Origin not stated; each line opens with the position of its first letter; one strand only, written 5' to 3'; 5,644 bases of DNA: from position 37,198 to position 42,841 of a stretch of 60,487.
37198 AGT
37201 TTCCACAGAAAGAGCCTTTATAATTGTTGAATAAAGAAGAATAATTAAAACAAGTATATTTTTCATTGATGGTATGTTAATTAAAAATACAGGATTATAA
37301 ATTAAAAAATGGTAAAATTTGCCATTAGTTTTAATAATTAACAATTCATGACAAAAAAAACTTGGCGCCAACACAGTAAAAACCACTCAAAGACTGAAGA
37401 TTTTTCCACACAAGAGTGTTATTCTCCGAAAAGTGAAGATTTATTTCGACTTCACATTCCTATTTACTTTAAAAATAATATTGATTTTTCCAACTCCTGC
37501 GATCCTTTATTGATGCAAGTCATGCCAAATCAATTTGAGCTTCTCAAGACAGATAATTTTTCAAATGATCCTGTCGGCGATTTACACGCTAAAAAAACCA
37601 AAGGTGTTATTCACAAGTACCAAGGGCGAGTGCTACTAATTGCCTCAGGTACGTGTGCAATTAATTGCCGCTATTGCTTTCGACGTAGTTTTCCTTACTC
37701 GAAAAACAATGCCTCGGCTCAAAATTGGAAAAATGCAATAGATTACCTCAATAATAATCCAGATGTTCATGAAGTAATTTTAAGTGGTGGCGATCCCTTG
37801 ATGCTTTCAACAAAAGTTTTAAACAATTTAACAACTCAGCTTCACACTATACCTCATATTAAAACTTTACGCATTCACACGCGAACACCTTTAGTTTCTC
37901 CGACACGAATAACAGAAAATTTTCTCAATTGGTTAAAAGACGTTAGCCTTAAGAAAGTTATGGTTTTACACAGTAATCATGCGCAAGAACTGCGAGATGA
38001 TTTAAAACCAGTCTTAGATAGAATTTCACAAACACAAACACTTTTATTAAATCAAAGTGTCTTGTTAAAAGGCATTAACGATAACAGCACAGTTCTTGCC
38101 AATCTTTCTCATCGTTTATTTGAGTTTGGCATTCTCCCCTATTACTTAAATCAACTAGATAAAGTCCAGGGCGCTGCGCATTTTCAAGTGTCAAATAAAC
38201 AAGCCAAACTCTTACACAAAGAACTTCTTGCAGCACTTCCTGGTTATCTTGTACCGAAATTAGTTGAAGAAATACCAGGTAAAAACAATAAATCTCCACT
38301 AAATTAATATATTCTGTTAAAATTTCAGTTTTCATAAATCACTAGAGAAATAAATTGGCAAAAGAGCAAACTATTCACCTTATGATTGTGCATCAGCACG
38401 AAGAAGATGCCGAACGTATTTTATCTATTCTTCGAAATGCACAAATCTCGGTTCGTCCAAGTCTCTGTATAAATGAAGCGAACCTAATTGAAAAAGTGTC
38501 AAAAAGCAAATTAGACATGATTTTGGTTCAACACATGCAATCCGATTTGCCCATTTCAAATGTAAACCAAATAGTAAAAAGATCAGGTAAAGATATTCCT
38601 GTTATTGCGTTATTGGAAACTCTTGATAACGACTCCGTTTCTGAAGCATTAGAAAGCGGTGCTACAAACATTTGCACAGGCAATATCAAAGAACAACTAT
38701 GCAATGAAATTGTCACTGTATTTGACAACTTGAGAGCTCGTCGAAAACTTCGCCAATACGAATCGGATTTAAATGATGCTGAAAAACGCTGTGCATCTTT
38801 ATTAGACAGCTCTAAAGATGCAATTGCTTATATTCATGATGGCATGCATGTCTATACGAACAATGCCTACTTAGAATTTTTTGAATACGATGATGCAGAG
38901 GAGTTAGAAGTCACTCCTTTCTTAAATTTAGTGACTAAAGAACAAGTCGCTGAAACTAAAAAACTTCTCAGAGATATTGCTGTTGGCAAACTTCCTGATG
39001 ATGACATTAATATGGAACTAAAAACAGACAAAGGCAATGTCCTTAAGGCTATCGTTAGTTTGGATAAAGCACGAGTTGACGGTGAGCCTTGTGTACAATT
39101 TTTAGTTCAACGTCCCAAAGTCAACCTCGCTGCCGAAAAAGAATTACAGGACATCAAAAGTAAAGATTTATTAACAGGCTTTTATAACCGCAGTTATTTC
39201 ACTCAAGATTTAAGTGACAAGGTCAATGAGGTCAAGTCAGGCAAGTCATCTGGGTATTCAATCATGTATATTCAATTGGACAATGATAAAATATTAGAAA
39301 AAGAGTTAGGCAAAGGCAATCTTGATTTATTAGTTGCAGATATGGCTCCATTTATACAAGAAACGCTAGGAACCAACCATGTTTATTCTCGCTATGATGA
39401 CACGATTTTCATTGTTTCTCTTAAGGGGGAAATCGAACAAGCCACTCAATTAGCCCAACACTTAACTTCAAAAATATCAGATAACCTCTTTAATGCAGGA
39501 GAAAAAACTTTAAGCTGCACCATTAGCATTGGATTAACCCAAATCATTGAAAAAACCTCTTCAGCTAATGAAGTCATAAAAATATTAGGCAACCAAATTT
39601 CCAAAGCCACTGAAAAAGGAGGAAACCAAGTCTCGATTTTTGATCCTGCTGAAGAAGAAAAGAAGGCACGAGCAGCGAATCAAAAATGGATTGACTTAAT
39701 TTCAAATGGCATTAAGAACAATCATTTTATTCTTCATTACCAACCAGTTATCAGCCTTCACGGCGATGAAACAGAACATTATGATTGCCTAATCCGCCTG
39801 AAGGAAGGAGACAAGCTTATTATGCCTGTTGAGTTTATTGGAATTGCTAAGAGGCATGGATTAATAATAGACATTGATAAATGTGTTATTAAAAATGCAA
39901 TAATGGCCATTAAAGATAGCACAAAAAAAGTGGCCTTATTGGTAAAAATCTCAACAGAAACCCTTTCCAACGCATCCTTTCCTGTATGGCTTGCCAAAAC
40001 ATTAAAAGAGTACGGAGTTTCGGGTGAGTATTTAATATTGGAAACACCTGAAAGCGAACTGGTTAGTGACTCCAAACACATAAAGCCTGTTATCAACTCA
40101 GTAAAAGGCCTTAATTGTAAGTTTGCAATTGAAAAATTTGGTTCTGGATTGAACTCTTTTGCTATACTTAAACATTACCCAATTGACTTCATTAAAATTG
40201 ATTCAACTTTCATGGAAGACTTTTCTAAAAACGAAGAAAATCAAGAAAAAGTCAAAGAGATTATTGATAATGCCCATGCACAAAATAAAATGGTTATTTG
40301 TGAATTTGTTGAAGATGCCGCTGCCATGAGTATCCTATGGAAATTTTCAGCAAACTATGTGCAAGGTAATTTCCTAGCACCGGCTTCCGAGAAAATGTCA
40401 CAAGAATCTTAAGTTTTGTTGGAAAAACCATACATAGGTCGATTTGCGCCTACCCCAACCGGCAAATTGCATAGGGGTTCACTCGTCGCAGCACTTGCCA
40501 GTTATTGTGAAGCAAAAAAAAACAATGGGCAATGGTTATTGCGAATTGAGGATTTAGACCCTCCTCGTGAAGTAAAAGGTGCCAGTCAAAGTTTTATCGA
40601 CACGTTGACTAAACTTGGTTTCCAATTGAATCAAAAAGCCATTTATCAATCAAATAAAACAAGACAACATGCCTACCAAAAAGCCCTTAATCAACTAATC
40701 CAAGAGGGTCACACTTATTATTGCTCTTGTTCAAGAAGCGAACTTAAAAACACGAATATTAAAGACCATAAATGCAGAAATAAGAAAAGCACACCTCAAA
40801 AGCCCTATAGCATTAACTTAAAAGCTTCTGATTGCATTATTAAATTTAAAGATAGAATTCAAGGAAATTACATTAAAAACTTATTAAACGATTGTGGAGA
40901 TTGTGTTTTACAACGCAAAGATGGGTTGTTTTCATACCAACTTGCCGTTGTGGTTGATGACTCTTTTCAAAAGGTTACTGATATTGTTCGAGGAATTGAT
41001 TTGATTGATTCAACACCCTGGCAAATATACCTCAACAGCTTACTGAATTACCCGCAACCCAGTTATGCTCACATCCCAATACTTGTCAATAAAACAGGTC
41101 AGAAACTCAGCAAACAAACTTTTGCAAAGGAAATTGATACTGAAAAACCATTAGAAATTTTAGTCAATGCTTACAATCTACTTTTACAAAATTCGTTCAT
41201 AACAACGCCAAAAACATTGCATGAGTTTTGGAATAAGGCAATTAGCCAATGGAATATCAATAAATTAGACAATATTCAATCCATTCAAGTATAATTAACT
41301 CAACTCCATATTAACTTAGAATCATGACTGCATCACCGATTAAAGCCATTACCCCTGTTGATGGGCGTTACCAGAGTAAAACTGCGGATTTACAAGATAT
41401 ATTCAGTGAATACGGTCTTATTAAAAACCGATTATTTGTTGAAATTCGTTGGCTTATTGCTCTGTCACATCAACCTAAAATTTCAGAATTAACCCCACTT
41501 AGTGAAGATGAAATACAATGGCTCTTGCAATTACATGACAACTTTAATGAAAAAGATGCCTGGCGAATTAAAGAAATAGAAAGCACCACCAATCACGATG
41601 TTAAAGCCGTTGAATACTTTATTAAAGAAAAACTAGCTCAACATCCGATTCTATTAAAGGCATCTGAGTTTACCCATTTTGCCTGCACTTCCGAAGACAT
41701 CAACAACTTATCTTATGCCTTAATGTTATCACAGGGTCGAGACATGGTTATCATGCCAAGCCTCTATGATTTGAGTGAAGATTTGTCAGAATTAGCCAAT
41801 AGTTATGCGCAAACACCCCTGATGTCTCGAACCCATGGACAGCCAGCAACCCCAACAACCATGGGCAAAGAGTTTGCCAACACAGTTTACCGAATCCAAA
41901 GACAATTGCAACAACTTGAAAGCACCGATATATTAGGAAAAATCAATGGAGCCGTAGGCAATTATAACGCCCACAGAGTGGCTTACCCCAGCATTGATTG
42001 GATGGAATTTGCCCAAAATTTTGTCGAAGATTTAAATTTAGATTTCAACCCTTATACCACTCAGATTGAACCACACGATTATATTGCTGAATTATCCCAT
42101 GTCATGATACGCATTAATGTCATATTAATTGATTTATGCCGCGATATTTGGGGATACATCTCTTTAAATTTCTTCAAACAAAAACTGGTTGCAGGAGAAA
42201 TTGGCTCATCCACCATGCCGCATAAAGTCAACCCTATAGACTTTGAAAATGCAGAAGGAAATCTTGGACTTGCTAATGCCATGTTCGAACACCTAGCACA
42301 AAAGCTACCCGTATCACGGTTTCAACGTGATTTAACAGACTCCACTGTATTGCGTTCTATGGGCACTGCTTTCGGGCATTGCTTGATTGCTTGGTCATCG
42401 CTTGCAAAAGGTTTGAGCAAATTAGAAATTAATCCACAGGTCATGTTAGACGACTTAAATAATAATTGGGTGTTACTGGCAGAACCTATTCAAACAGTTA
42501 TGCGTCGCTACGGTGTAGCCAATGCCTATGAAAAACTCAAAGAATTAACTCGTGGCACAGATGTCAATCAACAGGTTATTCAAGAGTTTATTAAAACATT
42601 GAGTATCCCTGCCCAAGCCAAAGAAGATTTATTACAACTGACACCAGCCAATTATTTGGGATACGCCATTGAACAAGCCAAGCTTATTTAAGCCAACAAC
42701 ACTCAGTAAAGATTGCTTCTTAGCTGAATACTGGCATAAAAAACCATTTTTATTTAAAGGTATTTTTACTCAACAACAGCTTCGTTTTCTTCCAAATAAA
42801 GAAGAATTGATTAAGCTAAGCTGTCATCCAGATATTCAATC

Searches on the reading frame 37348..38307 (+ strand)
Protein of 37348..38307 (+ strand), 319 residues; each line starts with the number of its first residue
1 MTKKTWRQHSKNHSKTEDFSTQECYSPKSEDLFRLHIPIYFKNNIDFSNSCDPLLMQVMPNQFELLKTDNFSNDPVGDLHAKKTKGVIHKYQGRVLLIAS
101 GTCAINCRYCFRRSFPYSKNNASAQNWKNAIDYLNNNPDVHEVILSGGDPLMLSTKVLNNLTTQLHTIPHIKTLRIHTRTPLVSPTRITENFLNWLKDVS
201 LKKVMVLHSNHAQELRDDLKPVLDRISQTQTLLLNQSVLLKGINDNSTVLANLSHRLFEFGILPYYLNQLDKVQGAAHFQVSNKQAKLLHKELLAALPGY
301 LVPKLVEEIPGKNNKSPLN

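Call 73: search_protein_families(library=pfam, proteins=[window:37348-38307:+], max_evalue=0.00001)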
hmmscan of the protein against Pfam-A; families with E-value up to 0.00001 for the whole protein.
window:37348-38307:+ (319 aa): 2 families
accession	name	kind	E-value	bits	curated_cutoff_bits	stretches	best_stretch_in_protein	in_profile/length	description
PF04055.27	Radical_SAM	-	7.6e-09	36.4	29.5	1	100-200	4-101/166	Radical SAM superfamily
PF13353.11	Fer4_12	-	4.2e-07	30.8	22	1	94-167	7-79/137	4Fe-4S single cluster domain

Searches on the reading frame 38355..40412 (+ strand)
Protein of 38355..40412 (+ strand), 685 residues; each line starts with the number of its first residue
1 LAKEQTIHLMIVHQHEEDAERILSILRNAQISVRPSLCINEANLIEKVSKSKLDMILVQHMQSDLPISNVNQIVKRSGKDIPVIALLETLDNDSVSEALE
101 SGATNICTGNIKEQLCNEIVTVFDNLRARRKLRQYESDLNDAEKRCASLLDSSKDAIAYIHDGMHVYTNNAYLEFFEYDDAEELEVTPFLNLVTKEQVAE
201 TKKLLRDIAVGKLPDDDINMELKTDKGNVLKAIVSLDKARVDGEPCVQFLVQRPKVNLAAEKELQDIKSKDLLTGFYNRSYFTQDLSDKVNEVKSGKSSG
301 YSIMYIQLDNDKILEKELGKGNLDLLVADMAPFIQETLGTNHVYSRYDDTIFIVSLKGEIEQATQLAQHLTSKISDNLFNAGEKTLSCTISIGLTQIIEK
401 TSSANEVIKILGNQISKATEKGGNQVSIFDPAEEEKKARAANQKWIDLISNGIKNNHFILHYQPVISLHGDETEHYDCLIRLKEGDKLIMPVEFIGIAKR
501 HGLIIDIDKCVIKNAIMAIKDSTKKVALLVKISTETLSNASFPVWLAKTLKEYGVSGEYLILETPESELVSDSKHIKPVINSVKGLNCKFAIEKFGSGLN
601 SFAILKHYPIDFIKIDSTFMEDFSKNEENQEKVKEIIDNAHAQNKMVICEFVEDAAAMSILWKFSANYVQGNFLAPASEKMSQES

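Call 73: search_protein_families(library=pfam, proteins=[window:38355-40412:+], max_evalue=0.00001)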
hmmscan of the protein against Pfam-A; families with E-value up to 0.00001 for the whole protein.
window:38355-40412:+ (685 aa): 2 families
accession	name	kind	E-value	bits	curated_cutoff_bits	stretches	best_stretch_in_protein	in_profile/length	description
PF00563.25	EAL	-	7.9e-57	192.8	31.3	1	449-676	4-235/236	EAL domain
PF00990.26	GGDEF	-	2.4e-16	60.3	23.8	1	271-425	4-161/161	Diguanylate cyclase, GGDEF domain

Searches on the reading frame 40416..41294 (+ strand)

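Call 73: search_protein_families(library=pfam, proteins=[window:40416-41294:+], max_evalue=0.00001)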
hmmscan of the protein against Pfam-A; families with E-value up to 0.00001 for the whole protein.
window:40416-41294:+ (292 aa): 1 family
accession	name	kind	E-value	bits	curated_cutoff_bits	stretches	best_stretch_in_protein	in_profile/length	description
PF00749.27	tRNA-synt_1c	-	4.4e-46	157.7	23.4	1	9-238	5-251/314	tRNA synthetases class I (E and Q), catalytic domain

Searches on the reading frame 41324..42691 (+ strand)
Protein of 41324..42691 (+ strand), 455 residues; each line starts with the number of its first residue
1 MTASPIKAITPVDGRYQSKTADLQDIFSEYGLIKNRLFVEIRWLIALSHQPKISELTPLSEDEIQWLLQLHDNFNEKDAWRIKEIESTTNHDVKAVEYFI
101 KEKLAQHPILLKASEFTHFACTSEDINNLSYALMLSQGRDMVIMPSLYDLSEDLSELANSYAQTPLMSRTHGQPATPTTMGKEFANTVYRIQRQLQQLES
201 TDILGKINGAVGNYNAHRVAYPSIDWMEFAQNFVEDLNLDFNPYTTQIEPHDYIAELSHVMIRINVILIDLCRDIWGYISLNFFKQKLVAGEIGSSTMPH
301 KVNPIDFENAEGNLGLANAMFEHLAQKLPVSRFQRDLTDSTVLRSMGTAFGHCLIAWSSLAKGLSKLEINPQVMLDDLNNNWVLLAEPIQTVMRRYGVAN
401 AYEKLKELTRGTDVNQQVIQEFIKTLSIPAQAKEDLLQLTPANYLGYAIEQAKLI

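Call 74: search_protein_families(library=pfam, proteins=[window:41324-42691:+], max_evalue=0.00001)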
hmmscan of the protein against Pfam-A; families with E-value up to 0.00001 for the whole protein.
window:41324-42691:+ (455 aa): 2 families
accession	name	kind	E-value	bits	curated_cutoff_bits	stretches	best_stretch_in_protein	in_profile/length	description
PF00206.25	Lyase_1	-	6.7e-59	200.3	27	1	14-312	1-305/312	Lyase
PF08328.16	ASL_C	-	1.1e-48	164.6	35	1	331-445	1-115/115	Adenylosuccinate lyase C-terminal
